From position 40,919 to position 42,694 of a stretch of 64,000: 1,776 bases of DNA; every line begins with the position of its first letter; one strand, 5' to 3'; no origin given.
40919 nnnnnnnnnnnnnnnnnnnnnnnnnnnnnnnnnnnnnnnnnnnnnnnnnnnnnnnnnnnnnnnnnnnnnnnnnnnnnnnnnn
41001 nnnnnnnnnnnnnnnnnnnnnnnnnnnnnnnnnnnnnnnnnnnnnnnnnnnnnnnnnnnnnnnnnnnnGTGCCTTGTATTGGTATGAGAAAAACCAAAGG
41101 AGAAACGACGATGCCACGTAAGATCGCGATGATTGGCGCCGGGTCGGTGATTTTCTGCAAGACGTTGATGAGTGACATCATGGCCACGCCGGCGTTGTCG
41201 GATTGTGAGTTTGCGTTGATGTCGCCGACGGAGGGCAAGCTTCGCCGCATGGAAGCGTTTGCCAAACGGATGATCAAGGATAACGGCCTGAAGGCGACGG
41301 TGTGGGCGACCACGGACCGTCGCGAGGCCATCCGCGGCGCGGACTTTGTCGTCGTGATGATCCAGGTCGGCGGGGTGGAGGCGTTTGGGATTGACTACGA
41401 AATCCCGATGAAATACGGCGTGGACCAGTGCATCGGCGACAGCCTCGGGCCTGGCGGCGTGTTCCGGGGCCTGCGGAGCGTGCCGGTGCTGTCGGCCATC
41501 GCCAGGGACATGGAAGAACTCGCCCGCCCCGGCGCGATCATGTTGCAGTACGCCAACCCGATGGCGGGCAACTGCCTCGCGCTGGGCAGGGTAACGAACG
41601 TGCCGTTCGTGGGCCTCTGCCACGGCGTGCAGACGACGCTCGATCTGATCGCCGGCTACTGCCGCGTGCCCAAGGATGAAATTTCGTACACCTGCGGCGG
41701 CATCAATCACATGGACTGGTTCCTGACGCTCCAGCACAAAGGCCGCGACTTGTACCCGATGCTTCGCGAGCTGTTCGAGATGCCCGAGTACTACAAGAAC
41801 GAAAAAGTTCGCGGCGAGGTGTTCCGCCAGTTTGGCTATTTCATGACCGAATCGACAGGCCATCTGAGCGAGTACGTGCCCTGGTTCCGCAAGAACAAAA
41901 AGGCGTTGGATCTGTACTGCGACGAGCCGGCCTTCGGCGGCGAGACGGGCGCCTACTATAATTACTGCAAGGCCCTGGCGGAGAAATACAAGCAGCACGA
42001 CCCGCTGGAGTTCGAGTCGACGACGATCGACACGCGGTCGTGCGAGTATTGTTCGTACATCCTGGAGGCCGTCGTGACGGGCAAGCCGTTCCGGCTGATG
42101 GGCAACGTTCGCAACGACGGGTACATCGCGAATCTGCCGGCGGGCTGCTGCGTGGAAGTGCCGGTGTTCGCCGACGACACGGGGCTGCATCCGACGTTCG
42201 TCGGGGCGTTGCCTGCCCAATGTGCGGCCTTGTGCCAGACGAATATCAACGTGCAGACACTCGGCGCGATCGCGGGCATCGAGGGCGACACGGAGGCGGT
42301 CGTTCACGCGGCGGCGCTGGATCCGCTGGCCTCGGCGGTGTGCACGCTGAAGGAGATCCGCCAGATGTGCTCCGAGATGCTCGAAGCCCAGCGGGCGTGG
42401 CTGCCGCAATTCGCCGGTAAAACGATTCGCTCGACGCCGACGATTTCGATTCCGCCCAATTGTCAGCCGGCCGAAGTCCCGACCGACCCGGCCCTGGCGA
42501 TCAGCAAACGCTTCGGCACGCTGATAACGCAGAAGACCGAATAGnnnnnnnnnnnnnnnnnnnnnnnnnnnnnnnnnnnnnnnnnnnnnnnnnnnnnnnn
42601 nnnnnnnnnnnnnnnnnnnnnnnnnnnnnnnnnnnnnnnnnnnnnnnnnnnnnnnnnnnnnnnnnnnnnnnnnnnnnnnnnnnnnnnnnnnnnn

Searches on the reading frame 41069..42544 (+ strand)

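Call 13: search_protein_families(library=pfam, proteins=[window:41069-42544:+], max_evalue=0.001)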
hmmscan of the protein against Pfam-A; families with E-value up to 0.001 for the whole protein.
window:41069-42544:+ (491 aa): 2 families
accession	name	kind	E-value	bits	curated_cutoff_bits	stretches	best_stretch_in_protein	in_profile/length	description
PF11975.13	Glyco_hydro_4C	-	8.6e-51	173.3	24.1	1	209-420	1-210/211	Family 4 glycosyl hydrolase C-terminal domain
PF02056.22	Glyco_hydro_4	-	8.8e-48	162.7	23.2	1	18-195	1-178/183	Family 4 glycosyl hydrolase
